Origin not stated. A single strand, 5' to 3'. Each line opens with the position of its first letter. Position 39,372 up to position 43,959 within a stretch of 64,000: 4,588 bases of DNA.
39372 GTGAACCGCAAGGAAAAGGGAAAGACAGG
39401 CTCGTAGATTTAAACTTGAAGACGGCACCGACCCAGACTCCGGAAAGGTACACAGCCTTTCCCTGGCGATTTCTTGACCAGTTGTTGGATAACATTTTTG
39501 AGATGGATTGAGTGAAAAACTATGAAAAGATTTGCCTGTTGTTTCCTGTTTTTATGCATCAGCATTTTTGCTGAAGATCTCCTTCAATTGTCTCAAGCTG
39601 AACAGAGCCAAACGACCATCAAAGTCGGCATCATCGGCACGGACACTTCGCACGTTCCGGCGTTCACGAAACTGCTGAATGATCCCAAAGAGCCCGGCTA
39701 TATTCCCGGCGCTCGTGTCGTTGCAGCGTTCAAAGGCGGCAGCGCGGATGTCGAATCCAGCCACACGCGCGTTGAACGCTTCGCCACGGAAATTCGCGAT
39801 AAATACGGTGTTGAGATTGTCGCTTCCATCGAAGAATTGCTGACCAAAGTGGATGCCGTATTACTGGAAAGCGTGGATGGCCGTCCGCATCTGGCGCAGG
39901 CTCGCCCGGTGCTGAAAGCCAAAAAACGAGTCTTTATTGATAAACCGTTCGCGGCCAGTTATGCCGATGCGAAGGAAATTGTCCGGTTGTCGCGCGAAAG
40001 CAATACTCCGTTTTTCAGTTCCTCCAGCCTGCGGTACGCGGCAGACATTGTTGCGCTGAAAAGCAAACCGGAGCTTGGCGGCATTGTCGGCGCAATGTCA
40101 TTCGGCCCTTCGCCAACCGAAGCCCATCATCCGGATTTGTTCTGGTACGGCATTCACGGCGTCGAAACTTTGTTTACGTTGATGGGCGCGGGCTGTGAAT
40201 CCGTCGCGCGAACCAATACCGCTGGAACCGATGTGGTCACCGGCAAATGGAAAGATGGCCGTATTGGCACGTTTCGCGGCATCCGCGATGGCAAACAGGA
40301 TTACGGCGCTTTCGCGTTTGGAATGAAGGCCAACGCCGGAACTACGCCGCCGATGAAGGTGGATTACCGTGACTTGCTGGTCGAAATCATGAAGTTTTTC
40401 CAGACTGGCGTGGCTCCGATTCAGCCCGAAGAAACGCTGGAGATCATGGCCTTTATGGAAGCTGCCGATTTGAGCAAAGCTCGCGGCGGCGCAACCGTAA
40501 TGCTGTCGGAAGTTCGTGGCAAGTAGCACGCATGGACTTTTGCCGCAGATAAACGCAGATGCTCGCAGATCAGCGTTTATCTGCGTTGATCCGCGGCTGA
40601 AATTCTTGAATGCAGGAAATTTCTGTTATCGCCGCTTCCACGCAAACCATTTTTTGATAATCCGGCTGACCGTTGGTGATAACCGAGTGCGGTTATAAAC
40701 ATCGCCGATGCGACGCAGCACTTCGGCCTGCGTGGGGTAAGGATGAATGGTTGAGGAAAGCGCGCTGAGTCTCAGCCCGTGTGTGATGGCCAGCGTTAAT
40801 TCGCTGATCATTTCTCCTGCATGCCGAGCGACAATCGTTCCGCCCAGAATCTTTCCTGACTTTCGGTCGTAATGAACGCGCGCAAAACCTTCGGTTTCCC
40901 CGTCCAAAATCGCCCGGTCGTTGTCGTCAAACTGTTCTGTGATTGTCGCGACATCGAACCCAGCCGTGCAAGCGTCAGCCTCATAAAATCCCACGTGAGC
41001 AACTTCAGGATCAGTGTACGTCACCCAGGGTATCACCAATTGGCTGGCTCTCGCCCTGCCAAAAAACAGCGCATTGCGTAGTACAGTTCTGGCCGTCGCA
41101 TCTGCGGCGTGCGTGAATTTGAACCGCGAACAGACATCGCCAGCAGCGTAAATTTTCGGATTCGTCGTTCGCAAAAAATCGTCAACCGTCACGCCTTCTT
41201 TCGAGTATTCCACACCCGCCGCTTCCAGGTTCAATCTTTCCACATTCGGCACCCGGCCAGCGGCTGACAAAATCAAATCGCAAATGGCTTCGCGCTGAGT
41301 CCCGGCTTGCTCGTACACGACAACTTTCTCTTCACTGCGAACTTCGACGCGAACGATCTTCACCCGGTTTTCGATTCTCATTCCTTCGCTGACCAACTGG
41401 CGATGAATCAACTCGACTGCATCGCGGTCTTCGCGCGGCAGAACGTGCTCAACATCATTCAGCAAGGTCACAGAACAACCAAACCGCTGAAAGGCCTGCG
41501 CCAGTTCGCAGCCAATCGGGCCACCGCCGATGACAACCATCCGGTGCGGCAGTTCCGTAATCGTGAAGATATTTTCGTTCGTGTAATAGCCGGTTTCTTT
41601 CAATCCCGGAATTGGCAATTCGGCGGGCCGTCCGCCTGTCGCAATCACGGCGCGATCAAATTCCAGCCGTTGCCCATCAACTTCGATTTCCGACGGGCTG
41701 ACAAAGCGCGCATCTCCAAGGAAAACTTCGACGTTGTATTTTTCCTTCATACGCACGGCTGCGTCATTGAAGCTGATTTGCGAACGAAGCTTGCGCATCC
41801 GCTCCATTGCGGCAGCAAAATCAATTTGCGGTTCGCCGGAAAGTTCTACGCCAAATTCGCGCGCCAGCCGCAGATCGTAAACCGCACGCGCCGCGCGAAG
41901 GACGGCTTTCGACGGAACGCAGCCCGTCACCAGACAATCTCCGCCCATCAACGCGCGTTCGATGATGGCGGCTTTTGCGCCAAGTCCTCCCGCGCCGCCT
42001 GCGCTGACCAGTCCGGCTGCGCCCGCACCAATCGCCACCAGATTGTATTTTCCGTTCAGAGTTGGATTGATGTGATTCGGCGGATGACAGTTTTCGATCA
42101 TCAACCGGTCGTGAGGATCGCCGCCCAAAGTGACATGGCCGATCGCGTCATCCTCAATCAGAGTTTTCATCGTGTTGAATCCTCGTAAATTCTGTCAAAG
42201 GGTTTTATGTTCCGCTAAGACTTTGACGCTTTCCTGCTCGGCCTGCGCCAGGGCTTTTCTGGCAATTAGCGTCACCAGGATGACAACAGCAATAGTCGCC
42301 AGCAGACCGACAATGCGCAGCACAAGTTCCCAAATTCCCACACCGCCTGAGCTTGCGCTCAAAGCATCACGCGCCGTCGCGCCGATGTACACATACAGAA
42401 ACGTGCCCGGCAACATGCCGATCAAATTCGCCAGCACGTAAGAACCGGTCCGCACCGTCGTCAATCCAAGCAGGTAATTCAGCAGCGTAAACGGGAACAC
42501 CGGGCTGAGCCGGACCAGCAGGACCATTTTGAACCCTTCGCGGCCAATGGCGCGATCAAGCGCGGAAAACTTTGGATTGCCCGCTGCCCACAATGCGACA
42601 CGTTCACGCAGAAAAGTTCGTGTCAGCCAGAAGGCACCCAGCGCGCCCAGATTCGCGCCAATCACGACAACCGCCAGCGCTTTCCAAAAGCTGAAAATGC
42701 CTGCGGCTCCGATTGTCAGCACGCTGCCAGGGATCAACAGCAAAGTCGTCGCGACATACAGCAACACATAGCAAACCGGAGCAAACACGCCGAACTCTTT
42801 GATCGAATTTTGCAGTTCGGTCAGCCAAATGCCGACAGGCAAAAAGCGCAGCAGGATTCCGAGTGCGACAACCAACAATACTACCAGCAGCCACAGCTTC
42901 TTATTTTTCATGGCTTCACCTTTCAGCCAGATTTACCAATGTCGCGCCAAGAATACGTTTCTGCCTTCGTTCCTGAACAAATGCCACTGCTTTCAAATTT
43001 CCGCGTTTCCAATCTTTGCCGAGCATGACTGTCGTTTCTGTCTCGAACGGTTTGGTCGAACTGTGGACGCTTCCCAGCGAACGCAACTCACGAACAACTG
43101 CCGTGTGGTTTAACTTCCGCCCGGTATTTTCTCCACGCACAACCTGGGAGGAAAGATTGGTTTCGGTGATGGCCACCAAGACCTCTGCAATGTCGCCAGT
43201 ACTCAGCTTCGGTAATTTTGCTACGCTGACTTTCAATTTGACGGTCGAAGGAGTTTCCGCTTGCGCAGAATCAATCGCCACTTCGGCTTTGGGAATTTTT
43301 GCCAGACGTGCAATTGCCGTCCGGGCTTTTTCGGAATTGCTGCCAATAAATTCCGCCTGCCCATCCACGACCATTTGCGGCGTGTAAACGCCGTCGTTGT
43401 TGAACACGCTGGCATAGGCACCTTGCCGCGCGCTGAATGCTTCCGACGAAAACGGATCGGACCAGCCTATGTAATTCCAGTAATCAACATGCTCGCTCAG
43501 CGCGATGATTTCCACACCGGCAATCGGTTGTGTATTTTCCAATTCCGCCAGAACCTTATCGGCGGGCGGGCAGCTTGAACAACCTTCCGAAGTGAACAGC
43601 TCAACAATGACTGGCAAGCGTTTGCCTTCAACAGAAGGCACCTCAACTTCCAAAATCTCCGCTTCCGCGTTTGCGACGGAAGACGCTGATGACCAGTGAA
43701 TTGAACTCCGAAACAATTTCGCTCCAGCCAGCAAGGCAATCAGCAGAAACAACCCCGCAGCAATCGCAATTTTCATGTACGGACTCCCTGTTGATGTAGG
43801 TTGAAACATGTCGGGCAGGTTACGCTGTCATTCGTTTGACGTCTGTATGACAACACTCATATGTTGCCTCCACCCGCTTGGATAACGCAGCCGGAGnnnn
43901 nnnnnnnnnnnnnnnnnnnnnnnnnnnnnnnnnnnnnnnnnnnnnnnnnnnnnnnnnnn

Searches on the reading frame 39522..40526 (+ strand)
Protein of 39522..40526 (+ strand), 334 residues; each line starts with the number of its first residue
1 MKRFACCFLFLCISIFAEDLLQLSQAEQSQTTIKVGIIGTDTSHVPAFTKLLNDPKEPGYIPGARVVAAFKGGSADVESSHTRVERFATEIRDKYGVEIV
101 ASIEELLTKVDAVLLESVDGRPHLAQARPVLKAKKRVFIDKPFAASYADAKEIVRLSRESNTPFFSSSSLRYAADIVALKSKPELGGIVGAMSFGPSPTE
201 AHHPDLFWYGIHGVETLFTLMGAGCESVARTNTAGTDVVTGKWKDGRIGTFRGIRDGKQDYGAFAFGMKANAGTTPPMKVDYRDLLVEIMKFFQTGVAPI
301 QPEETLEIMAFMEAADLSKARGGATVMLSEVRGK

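Call 71: search_protein_families(library=pfam, proteins=[window:39522-40526:+], max_evalue=0.00001)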
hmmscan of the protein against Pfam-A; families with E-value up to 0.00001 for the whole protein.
window:39522-40526:+ (334 aa): 1 family
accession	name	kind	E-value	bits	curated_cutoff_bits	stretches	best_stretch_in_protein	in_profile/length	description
PF01408.29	GFO_IDH_MocA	-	8.7e-12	46.2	24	1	34-162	2-114/120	Oxidoreductase family, NAD-binding Rossmann fold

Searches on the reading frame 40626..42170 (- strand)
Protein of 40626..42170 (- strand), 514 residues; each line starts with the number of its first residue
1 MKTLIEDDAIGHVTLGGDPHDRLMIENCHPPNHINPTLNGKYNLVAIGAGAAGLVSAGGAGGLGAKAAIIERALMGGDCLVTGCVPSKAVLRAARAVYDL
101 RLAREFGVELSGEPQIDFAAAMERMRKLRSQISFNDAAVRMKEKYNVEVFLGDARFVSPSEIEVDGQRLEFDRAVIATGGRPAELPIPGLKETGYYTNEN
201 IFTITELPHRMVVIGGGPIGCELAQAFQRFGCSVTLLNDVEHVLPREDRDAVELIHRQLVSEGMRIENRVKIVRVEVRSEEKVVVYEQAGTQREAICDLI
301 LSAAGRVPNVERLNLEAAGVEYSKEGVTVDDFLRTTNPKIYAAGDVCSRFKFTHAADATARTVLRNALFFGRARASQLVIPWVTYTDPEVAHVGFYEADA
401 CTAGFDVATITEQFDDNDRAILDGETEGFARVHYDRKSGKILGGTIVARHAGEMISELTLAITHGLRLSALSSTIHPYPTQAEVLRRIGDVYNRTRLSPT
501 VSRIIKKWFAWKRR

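Call 71: search_protein_families(library=pfam, proteins=[window:40626-42170:-], max_evalue=0.00001)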
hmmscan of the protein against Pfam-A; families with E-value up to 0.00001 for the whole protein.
window:40626-42170:- (514 aa): 5 families
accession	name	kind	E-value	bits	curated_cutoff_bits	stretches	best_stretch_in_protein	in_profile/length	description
PF07992.20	Pyr_redox_2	-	5.5e-57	193.9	26.1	1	43-358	2-289/291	Pyridine nucleotide-disulphide oxidoreductase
PF02852.28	Pyr_redox_dim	-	4.5e-29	101.3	25.3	1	380-486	1-107/110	Pyridine nucleotide-disulphide oxidoreductase, dimerisation domain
PF00070.33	Pyr_redox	-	8.4e-17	61.9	22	1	210-284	1-75/82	Pyridine nucleotide-disulphide oxidoreductase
PF01134.28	GIDA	-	3.7e-07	30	22.1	0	211-237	2-28/391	Glucose inhibited division protein A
PF13738.12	Pyr_redox_3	-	2e-06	27.7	30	1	161-344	115-305/305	Pyridine nucleotide-disulphide oxidoreductase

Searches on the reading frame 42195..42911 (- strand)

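Call 71: search_protein_families(library=pfam, proteins=[window:42195-42911:-], max_evalue=0.00001)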
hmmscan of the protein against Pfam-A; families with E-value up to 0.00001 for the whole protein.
window:42195-42911:- (238 aa): 1 family
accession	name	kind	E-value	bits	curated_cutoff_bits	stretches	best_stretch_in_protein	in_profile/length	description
PF09335.16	VTT_dom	-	1.5e-25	90.5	33.9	1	60-178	1-122/123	VTT domain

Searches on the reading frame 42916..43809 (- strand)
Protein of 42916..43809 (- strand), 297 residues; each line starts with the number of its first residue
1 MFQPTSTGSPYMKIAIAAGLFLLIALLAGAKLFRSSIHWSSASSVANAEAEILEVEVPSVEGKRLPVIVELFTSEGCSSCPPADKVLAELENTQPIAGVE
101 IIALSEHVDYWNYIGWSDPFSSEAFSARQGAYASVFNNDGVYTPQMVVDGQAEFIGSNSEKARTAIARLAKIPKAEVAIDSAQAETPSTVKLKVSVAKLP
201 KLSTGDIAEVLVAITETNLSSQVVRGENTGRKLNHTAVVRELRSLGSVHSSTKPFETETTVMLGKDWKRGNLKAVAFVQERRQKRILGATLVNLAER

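Call 72: search_protein_families(library=pfam, proteins=[window:42916-43809:-], max_evalue=0.00001)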
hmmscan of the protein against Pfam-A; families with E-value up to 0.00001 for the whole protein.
window:42916-43809:- (297 aa): 1 family
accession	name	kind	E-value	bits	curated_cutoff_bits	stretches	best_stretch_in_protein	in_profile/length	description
PF06764.17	DUF1223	-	3.1e-61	207.4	30.7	1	68-279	1-202/202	Protein of unknown function (DUF1223)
